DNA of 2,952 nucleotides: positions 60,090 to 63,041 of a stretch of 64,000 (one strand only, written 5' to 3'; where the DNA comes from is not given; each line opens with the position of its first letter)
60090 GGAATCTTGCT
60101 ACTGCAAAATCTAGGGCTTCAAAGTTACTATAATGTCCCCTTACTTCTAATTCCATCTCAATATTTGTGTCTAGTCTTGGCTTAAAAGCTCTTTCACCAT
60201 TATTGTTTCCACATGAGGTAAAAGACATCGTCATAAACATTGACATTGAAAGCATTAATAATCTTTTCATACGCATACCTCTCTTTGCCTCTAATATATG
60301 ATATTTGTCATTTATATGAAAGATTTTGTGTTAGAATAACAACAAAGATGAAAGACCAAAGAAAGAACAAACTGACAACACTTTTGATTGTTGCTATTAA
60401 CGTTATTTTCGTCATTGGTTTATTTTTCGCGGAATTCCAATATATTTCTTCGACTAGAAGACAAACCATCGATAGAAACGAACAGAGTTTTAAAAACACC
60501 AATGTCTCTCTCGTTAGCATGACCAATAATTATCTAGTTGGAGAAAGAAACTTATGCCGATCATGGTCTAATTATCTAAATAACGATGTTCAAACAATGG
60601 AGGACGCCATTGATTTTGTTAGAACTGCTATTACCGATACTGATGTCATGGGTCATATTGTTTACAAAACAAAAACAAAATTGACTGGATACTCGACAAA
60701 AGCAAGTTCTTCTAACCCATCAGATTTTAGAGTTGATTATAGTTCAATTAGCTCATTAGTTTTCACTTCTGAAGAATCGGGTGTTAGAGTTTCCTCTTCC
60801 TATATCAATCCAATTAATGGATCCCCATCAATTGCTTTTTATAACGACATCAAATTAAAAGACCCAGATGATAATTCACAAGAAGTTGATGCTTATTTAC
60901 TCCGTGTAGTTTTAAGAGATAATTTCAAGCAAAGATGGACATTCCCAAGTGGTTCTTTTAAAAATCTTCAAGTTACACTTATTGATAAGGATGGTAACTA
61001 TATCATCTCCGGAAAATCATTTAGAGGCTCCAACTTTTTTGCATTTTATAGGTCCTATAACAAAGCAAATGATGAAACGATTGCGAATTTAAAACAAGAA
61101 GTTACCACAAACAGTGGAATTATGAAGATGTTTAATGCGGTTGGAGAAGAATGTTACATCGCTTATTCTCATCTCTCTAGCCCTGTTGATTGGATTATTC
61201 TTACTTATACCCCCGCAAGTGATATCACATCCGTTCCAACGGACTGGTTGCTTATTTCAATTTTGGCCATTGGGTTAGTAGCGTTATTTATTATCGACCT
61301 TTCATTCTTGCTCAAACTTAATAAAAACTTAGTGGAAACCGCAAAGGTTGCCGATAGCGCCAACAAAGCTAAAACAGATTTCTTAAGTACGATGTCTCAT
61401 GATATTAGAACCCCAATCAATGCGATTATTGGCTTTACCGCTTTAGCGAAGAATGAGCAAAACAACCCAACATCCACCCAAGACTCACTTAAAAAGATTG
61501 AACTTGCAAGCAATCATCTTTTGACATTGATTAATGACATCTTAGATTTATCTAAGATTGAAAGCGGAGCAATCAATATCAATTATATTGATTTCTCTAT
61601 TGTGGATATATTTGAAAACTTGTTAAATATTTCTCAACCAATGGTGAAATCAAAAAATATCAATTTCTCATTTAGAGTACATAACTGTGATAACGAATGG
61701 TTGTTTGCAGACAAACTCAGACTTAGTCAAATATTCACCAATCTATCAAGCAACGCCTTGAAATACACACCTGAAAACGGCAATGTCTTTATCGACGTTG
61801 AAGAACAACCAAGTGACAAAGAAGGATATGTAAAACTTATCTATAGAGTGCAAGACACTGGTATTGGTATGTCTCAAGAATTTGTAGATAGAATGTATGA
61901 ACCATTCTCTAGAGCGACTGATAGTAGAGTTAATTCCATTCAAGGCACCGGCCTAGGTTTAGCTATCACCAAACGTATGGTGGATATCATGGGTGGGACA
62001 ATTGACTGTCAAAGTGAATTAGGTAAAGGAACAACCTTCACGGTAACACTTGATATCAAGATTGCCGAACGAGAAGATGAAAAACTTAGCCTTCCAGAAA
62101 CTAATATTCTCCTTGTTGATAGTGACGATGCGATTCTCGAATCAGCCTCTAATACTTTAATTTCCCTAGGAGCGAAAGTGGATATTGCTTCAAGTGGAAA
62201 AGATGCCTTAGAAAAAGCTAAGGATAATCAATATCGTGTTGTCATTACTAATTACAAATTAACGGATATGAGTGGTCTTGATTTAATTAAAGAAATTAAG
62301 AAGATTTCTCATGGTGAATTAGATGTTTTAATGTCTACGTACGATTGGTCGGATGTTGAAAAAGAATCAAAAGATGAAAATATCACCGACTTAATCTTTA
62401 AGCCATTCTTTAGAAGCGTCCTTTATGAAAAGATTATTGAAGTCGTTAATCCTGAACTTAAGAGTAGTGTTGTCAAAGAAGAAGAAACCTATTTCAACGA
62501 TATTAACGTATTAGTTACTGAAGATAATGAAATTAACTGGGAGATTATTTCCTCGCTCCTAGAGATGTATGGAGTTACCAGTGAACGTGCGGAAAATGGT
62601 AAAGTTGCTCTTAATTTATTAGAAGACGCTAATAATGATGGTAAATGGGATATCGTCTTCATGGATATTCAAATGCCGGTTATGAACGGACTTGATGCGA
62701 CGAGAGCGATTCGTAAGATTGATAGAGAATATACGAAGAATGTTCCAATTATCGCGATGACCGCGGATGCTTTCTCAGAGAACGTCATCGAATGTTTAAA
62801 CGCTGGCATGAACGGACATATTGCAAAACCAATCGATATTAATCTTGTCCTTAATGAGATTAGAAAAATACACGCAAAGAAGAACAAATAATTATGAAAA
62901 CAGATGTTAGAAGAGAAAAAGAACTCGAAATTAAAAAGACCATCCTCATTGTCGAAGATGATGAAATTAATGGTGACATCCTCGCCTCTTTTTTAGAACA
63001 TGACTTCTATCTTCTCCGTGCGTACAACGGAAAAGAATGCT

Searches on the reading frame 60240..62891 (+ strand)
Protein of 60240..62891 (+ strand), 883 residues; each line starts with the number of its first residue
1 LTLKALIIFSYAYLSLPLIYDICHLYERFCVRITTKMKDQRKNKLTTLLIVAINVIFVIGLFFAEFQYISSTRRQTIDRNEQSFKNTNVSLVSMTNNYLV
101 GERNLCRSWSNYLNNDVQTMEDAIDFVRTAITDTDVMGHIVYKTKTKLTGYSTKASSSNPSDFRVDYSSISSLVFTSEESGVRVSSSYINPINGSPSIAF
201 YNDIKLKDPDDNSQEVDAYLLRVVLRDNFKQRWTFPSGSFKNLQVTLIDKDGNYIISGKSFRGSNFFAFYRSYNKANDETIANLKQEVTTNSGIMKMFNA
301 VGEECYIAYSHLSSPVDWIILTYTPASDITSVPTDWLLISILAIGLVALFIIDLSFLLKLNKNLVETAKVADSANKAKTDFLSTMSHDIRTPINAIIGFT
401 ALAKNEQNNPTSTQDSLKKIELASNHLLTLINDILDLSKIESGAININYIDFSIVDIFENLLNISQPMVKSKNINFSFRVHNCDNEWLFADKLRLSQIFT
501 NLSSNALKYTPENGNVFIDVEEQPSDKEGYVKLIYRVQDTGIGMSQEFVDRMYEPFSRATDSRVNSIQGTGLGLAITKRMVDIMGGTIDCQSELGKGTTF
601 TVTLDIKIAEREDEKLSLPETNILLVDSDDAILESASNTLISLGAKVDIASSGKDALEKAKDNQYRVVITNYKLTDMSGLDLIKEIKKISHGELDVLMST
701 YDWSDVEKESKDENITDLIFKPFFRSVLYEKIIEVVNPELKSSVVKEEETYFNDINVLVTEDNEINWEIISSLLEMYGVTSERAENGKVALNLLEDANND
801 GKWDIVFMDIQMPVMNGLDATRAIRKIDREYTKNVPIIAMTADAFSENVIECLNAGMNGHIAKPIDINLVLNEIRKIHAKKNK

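Call 60: search_protein_families(library=pfam, proteins=[window:60240-62891:+])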
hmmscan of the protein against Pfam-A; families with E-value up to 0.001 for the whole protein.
window:60240-62891:+ (883 aa): 4 families
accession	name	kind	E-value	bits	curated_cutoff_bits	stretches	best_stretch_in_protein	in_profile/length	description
PF00072.30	Response_reg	-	1e-38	132.4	30.2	2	757-874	1-110/111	Response regulator receiver domain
PF02518.31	HATPase_c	-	7.3e-28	97.7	26.4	1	491-606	2-109/111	Histidine kinase-, DNA gyrase B-, and HSP90-like ATPase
PF00512.31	HisKA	-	3.1e-19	69.2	26.9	1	377-443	1-66/66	His Kinase A (phospho-acceptor) domain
PF23198.2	PDE8A_N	-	9.4e-07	29.3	29.6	0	775-880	31-134/147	PDE8A-like, N-terminal domain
